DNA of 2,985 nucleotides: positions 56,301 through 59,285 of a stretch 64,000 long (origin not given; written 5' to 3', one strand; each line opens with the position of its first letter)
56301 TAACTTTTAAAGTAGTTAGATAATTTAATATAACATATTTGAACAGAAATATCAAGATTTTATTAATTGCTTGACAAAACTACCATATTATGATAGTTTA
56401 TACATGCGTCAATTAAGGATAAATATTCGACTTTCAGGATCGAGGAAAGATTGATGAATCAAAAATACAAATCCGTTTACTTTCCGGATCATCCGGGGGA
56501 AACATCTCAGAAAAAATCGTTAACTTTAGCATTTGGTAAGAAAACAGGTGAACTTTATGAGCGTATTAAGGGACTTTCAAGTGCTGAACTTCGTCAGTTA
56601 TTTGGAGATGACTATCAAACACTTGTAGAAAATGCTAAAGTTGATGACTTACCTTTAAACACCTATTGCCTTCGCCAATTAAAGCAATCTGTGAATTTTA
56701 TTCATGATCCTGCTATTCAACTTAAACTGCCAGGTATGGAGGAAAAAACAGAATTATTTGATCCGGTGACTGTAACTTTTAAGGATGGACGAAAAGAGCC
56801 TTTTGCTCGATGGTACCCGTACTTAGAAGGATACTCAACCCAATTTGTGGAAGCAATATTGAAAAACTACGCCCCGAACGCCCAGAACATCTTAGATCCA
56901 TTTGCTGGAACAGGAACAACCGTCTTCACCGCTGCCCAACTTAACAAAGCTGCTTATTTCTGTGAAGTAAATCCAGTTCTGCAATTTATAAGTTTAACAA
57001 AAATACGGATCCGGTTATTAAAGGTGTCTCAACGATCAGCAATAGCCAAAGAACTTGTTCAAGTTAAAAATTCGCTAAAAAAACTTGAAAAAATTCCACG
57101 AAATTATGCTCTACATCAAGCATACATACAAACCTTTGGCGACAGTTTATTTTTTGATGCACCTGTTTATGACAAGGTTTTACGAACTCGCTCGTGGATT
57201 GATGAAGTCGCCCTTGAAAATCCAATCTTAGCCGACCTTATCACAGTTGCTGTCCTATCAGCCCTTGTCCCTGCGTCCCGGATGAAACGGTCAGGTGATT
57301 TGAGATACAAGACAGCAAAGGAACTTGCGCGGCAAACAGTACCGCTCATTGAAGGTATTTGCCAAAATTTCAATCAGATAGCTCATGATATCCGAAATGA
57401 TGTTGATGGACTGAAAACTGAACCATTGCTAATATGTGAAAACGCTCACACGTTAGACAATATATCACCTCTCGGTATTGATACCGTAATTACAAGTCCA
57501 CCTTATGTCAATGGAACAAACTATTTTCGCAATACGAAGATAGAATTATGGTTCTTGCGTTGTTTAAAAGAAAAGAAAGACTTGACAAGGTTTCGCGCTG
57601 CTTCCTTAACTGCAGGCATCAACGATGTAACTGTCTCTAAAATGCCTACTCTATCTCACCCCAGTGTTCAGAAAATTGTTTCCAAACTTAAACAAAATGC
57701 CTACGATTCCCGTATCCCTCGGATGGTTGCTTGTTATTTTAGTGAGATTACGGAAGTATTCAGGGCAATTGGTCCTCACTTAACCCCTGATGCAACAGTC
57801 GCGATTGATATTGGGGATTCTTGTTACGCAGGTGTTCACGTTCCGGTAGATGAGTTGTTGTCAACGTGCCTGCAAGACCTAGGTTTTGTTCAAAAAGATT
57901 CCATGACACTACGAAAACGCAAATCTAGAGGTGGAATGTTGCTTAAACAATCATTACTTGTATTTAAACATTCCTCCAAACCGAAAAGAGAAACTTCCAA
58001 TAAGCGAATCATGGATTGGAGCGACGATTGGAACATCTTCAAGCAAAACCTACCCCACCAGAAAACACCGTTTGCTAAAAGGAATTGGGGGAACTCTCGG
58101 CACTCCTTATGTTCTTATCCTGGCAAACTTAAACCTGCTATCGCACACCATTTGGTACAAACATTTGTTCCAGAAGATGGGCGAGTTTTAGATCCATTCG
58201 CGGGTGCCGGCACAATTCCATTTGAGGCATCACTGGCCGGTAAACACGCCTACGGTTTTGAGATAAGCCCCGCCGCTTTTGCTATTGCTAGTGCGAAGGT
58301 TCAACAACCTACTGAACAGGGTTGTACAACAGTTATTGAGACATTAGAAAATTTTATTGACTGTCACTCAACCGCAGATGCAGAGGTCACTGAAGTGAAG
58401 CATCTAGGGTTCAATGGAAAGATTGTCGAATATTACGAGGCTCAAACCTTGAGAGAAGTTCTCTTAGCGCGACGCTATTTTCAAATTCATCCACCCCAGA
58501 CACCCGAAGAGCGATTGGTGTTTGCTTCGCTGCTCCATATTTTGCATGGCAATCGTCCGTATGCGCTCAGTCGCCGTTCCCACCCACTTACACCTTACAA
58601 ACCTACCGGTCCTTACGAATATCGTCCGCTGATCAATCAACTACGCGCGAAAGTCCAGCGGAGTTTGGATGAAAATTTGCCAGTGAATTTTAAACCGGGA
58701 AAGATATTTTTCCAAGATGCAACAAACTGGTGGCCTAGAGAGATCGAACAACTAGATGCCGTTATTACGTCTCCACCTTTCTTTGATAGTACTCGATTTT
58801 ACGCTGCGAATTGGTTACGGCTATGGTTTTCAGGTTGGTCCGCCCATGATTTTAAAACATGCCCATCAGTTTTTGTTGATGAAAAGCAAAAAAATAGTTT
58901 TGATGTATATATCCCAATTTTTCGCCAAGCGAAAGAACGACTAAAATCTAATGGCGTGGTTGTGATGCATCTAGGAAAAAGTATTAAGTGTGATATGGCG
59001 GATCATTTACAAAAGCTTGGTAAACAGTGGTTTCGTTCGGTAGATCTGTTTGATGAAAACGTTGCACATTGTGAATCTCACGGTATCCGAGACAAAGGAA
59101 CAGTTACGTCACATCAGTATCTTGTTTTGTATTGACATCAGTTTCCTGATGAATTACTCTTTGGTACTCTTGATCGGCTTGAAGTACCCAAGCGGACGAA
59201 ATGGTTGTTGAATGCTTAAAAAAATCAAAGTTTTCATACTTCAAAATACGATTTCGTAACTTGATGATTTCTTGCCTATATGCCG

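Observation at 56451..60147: Restriction-modification-like pair: double-module amino-methyltransferase plus zinc-ribbon HNH endonuclease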

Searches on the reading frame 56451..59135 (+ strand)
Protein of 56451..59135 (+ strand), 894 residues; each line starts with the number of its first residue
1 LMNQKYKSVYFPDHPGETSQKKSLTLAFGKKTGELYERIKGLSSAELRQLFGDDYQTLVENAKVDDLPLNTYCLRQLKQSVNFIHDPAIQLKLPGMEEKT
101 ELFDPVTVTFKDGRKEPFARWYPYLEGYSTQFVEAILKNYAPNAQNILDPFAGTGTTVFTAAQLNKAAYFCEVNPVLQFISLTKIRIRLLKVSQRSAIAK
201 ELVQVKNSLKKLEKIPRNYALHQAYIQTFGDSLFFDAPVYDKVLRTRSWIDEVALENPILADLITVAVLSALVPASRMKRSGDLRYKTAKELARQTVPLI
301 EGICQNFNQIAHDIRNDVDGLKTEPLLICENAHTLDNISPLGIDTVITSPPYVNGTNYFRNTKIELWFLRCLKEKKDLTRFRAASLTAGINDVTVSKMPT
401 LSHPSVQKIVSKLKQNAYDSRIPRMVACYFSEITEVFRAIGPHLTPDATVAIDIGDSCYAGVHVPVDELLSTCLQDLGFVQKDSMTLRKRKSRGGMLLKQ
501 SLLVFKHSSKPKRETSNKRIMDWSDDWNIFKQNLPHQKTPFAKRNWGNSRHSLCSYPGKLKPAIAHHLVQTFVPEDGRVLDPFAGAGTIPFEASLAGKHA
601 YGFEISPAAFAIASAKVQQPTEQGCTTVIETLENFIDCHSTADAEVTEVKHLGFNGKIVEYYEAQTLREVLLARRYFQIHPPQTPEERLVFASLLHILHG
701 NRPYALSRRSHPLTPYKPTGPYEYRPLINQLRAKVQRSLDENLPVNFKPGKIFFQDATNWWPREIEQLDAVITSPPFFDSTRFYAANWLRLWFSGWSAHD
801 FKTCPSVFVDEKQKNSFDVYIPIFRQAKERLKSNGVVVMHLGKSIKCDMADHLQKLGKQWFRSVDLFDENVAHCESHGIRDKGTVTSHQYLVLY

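Call 3: search_protein_families(library=pfam, proteins=[window:56451-59135:+], max_evalue=1)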
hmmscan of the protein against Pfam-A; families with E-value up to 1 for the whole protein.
window:56451-59135:+ (894 aa): 8 families
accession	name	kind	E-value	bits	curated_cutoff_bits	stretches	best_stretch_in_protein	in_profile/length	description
PF01555.25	N6_N4_Mtase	-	8.1e-25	88.5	26.7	2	343-613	1-219/221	DNA methylase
PF01170.24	UPF0020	-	2.9e-11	43.9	22.3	1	554-603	6-57/197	RMKL-like, methyltransferase domain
PF03602.21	Cons_hypoth95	-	3.6e-05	24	24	1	575-632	41-100/182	Conserved hypothetical protein 95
PF02086.21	MethyltransfD12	-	5e-05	23.6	22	2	566-632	14-73/253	D12 class N6 adenine-specific DNA methyltransferase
PF13847.12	Methyltransf_31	-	9.3e-05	22.6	27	1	576-631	4-62/145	Methyltransferase domain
PF07669.17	Eco57I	-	0.0027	18.2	25.3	0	753-839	58-132/171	Eco57I restriction-modification methylase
PF02475.24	TRM5-TYW2_MTfase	-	0.0045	17.4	28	0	570-631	31-94/164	TRM5/TYW2 methyltransferase domain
PF08242.18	Methyltransf_12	-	0.062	14.5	30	0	585-634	8-57/98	Methyltransferase domain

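Call 4: search_protein_families(library=ncbifam, proteins=[window:56451-59135:+], max_evalue=1)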
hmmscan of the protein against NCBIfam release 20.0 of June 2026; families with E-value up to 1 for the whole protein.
window:56451-59135:+ (894 aa): 13 families
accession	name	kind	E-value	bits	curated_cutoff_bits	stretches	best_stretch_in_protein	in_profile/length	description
TIGR01177.1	TIGR01177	hypoth_equivalog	2.3e-10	40.3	316.55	1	516-606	125-213/330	TIGR01177 family methyltransferase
NF042963.1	DUF1156_antiphage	equivalog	1.3e-07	30.1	1000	2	577-613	185-221/960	anti-phage-associated DUF1156 domain-containing protein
NF050803.1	DnaMtaseCcrMCaul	equivalog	3.2e-07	29.6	830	2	138-233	200-287/350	adenine-specific DNA-methyltransferase CcrM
NF040721.1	Trm14_Arch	equivalog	1.6e-06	27.5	280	1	555-599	170-215/370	tRNA (guanine(6)-N2)-methyltransferase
NF008572.0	PRK11524.1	equivalog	8.6e-06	25.1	292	1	132-211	203-280/294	adenine-specific DNA-methyltransferase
NF040850.1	Trm14_Thcoccales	equivalog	1.2e-05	24.5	480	1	554-598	196-240/365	tRNA (guanine(6)-N2)-methyltransferase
NF010253.0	PRK13699.1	subfamily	0.00015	21.6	244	0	566-606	154-194/226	DNA methyltransferase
NF043040.1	corrin_prot_MT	hypoth_equivalog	0.0006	19.3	180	1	564-630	30-96/216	corrinoid protein-associated methyltransferase CpaM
TIGR03533.1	L3_gln_methyl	equivalog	0.0008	18.8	229.7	1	798-861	209-270/284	50S ribosomal protein L3 N(5)-glutamine methyltransferase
TIGR03534.1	RF_mod_PrmC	equivalog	0.0021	17.5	199.1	0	813-859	191-237/253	peptide chain release factor N(5)-glutamine methyltransferase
TIGR02987.1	met_A_Alw26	exception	0.019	13.7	353.5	1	131-209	19-95/523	Alw26I/Eco31I/Esp3I family type II restriction adenine-specific DNA-methyltransferase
TIGR00571.1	dam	subfamily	0.045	13.4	114.85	0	130-177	12-57/267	Dam family site-specific DNA-(adenine-N6)-methyltransferase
NF008163.0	PRK10917.1-1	equivalog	0.05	11.9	796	1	14-99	130-216/692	ATP-dependent DNA helicase RecG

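Call 5: search_protein_families(library=padloc, proteins=[window:56451-59135:+], max_evalue=1)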
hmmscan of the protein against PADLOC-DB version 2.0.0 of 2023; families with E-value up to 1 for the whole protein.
window:56451-59135:+ (894 aa): 63 families (the best 25 are shown)
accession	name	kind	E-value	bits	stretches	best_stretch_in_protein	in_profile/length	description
PDLC03389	MTase_II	-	1.9e-65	219.3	2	106-507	44-444/445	Type II methyltransferase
PDLC03224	MTase_II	-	5.4e-50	168.7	3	96-492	45-457/481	Type II methyltransferase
PDLC03306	MTase_II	-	1.7e-24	84.6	2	106-488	18-398/422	Type II methyltransferase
PDLC03353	MTase_II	-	5.8e-23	79.8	2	327-621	12-254/260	Type II methyltransferase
PDLC03322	MTase_II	-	1.2e-21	75.2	2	131-480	49-401/446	Type II methyltransferase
PDLC03325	MTase_II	-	4.3e-21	73.1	4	768-842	293-363/426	Type II methyltransferase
PDLC03364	MTase_II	-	9.5e-19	65.6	4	547-618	29-101/380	Type II methyltransferase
PDLC03387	MTase_II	-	6e-18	63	3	130-188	220-276/289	Type II methyltransferase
PDLC03350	MTase_II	-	1.8e-17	61.7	2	314-619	47-297/312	Type II methyltransferase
PDLC04134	mad2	-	4.4e-17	60.1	3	561-619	280-335/492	mads_2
PDLC03239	MTase_II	-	4.4e-17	59.9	2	122-373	69-315/442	Type II methyltransferase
PDLC03377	MTase_II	-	6.5e-17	59.3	2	548-674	93-220/504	Type II methyltransferase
PDLC03362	MTase_II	-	1.6e-16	58.2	2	547-638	40-132/438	Type II methyltransferase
PDLC03380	MTase_II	-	8.9e-16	56.1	2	549-631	30-112/393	Type II methyltransferase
PDLC03351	MTase_II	-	3.4e-15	54.1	2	551-631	122-202/348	Type II methyltransferase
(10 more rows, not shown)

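Call 7: search_solved_structures(query=window:56451-59135:+, max_evalue=0.01)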
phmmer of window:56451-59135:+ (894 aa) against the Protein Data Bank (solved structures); distinct sequences matched with E-value up to 0.01: 5.
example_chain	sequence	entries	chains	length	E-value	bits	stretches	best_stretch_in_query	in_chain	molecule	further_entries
8urk_A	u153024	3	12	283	0.00037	21.8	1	556-621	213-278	Methyltransferase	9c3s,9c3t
9c3u_A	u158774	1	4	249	0.00061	21.1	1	556-617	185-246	Methyltransferase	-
1ws6_A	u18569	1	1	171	0.0025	19.1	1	557-636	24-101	methyltransferase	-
5e71_A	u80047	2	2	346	0.006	17.8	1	551-610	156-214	N2, N2-dimethylguanosine tRNA methyltransferase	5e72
2zie_A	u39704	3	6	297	0.0064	17.7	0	551-614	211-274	Putative modification methylase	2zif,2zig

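Call 22: find_homologous_proteins(query=window:56451-59135:+)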
Query window:56451-59135:+ (894 aa): 1505 proteins with E <= 0.001 among 8000 candidates; the best 120 are listed.
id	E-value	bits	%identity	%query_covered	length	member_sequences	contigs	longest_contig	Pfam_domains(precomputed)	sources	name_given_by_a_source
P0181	0.0e+0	2019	97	100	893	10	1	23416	PF01170.25,PF01555.25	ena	-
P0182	0.0e+0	1768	83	100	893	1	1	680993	PF01170.25,PF01555.25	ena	-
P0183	0.0e+0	1762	83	100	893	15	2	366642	PF03602.22,PF02086.22,PF01170.25,PF01555.25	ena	-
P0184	0.0e+0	1762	83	100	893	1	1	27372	PF03602.22,PF01170.25,PF01555.25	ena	-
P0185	0.0e+0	1761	83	100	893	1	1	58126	PF01170.25,PF01555.25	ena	-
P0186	0.0e+0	1748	82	100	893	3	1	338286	PF13847.13,PF02086.22,PF01170.25,PF01555.25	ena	-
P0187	0.0e+0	1745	82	100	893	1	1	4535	PF03602.22,PF02086.22,PF01170.25,PF01555.25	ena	-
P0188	0.0e+0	1745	82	100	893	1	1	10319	PF01170.25,PF01555.25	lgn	-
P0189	0.0e+0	1744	82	100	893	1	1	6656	PF03602.22,PF02086.22,PF01170.25,PF01555.25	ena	-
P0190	0.0e+0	1744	83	100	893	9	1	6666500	PF02086.22,PF01170.25,PF01555.25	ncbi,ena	-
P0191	0.0e+0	1742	82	100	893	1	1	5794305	PF01170.25,PF01555.25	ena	-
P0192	0.0e+0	1740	82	100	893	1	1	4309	PF01170.25,PF01555.25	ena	-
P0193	0.0e+0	1740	82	100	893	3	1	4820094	PF02086.22,PF01170.25,PF01555.25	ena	-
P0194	0.0e+0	1736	82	100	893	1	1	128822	PF03602.22,PF01170.25,PF01555.25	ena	-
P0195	0.0e+0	1735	81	100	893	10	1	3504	PF13847.13,PF02086.22,PF01170.25,PF01555.25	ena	-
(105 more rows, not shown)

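Call 24: find_encoding_contigs(protein=P0181, flank=8000, max_places=3)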
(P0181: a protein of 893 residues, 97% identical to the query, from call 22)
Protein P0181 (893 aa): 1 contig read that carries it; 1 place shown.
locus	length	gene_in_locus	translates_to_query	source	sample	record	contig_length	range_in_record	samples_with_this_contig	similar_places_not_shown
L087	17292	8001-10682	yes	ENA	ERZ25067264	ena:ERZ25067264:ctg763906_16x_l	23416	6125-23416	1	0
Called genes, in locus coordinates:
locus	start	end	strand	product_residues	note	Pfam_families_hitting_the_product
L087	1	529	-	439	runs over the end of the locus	PF01609:DDE_Tnp_1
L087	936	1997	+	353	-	PF13442:Cytochrome_CBB3 (faint)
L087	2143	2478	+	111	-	-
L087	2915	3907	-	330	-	PF02826:2-Hacid_dh_C (weak), PF03446:NAD_binding_2 (weak), PF03807:F420_oxidored (weak), PF07991:KARI_N, PF01450:KARI_C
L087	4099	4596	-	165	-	PF01842:ACT, PF22629:ACT_AHAS_ss, PF13710:ACT_5, PF10369:ALS_ss_C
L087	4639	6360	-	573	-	PF02776:TPP_enzyme_N, PF00205:TPP_enzyme_M, PF02775:TPP_enzyme_C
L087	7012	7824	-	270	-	PF27344:MJECL34 (weak)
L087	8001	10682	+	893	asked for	PF01555:N6_N4_Mtase, PF01170:UPF0020 (weak)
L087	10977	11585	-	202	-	PF00081:Sod_Fe_N, PF02777:Sod_Fe_C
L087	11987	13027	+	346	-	PF01408:GFO_IDH_MocA, PF22725:GFO_IDH_MocA_C3, PF02894:GFO_IDH_MocA_C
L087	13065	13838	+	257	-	PF01261:AP_endonuc_2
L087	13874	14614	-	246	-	PF13428:TPR_14 (faint)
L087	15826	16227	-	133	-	-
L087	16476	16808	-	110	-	PF01408:GFO_IDH_MocA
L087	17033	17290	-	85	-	?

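Call 49: predict_structure(alignment_id=A2)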
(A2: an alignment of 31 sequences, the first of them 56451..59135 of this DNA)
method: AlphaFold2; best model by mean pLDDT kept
length: 894 residues; sequences in the alignment: 31
mean_pLDDT: 77.6   pTM: 0.71
mean pLDDT of the five models: 77.6, 72.6, 70.0, 62.6, 60.7
residues with pLDDT >= 90: 201; 70-90: 476; 50-70: 123; < 50: 94
segments of 3 or more residues with pLDDT < 50: 85-115, 280-285, 391-395, 511-520, 701-710, 715-717, 778-782, 805-814, 876-883
pLDDT, mean of each block of 10 residues (from residue 1): 72 68 82 81 77 83 87 86 47 27 31 44 61 84 93 82 91 84 85 88 87 87 87 85 93 83 90 73 53 70 88 75 85 78 91 64 80 78 65 57 88 86 85 90 91 89 91 91 86 80 85 39 80 84 76 67 90 91 88 93 85 90 96 96 79 57 81 90 91 82 43 53 79 90 87 80 82 70 63 78 52 61 85 86 74 84 83 50 65 89
secondary structure, 60 per line:
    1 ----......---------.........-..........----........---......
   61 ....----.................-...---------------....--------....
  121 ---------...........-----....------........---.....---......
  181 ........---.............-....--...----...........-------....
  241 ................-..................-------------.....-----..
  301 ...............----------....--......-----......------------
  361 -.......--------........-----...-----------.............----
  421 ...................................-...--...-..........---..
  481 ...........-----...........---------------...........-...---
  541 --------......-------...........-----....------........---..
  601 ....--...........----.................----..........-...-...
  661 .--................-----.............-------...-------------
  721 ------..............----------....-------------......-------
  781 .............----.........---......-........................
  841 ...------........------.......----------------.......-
elements in order (helices of 4 or more, strands of 3 or more residues): E5-10 E23-28 H30-39 H44-51 H55-64 H69-85 H105-108 H117-120 H130-140 E146-149 H156-163 E167-171 H175-188 H192-204 H206-209 H219-229 H237-256 H258-275 H289-293 H299-315 E326-329 H332-337 E343-348 H362-368 H377-384 H404-416 H421-443 E444-455 E457-459 E462-464 H466-475 E479-491 E497-507 H523-533 H549-554 H562-572 E578-581 H588-595 E599-604 H607-617 H622-638 H643-652 H658-661 H664-679 H685-697 H727-740 E751-754 E768-773 H781-793 H798-806 H810-815 H817-830 E831-843 H850-857 E864-870 E887-893

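Call 53: fold_search(model_id=the predicted structure, library=pdb)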
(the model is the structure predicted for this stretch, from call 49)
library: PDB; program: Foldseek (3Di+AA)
matches with E <= 10: 990; with E <= 0.001: 29
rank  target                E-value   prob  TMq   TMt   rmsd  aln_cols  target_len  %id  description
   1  2zie_B                6.9e-06  1.00  0.09  0.30  20.5       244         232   18  Crystal Structure of TTHA0409, Putatative DNA Modification Methylase from Thermus thermophilus HB8- Selenomethionine d (released 2008-07-29)
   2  3v8v_B                1.1e-05  1.00  0.15  0.21  28.4       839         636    9  Crystal structure of bifunctional methyltransferase YcbY (RlmLK) from Escherichia coli, SAM binding (released 2012-02-29)
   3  2zif_B                1.4e-05  1.00  0.09  0.31  20.7       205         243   23  Crystal Structure of TTHA0409, Putative DNA Modification Methylase from Thermus thermophilus HB8- Complexed with S-Ade (released 2008-07-29)
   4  2zie_A                1.7e-05  1.00  0.10  0.37  20.0       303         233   19  Crystal Structure of TTHA0409, Putatative DNA Modification Methylase from Thermus thermophilus HB8- Selenomethionine d (released 2008-07-29)
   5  2zig_B                2.0e-05  1.00  0.09  0.30  20.1       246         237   20  Crystal Structure of TTHA0409, Putative DNA Modification Methylase from Thermus thermophilus HB8 (released 2008-07-29)
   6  2zig_A                2.2e-05  1.00  0.11  0.37  20.5       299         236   17  Crystal Structure of TTHA0409, Putative DNA Modification Methylase from Thermus thermophilus HB8 (released 2008-07-29)
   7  3v8v_A                2.6e-05  1.00  0.15  0.20  28.0       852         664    9  Crystal structure of bifunctional methyltransferase YcbY (RlmLK) from Escherichia coli, SAM binding (released 2012-02-29)
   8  2zif_A                3.3e-05  1.00  0.11  0.38  19.9       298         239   17  Crystal Structure of TTHA0409, Putative DNA Modification Methylase from Thermus thermophilus HB8- Complexed with S-Ade (released 2008-07-29)
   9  8s9m                  4.3e-05  1.00  0.11  0.38  20.8       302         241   14  DNA cytosine-N4 methyltransferase (residues 79-324) from the Bdelloid rotifer Adineta vaga (released 2023-08-02)
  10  3v97_B                1.0e-04  1.00  0.16  0.21  28.1       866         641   10  Crystal structure of bifunctional methyltransferase YcbY (RlmLK) from Escherichia coli, SAH binding (released 2012-02-29)
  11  2g1p_B                1.8e-04  1.00  0.18  0.52   9.2       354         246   14  Structure of E. coli DNA adenine methyltransferase (DAM) (released 2006-11-21)
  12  3v97_A                1.9e-04  0.99  0.14  0.18  29.0       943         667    9  Crystal structure of bifunctional methyltransferase YcbY (RlmLK) from Escherichia coli, SAH binding (released 2012-02-29)
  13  2ore_E                2.2e-04  1.00  0.16  0.46   9.6       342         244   12  Binary Structure of Escherichia coli DNA Adenine Methyltransferase and S-adenosylhomocysteine (released 2007-06-26)
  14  4rtj_A                2.3e-04  1.00  0.17  0.48  10.4       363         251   13  A non-cognate complex of Escherichia coli DNA Adenine Methyltransferase (DAM) with DNA and Sinefungin (released 2015-04-15)
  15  4rtl_A                3.0e-04  1.00  0.16  0.46  10.6       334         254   13  Complex of Escherichia coli DNA Adenine Methyltransferase (DAM) with Sinefungin and with DNA Containing Distal Pap Reg (released 2015-04-15)
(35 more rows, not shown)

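Call 64: search_protein_families(library=phrogs, proteins=[window:56454-59135:+], max_evalue=0.01)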
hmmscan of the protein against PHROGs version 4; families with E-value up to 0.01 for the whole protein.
window:56454-59135:+ (893 aa): 11 families
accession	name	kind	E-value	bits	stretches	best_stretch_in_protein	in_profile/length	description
phrog_18146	-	other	1.2e-45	157.2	2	117-480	43-412/452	DNA methyltransferase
phrog_67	-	other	1.6e-20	74.8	1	341-643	142-378/743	DNA methyltransferase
phrog_498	-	other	5.2e-18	65.9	2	131-353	367-485/633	DNA methyltransferase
phrog_3008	-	other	6e-14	52.9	2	559-623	153-218/244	DNA methyltransferase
phrog_10183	-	other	1.6e-12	47.5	1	574-634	115-170/889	DNA methyltransferase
phrog_12517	-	unknown function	2e-12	47.9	1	559-624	90-155/316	-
phrog_23148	-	unknown function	1.9e-05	25.8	0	131-165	93-127/165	-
phrog_23085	-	unknown function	2.4e-05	25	0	546-612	35-101/138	-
phrog_16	-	DNA, RNA and nucleotide metabolism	0.00018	20.8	0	563-627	856-921/986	DNA helicase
phrog_23522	-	unknown function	0.00036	21.2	0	557-613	34-90/273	-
phrog_18293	-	other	0.0016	19.4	0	562-620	53-111/119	methyltransferase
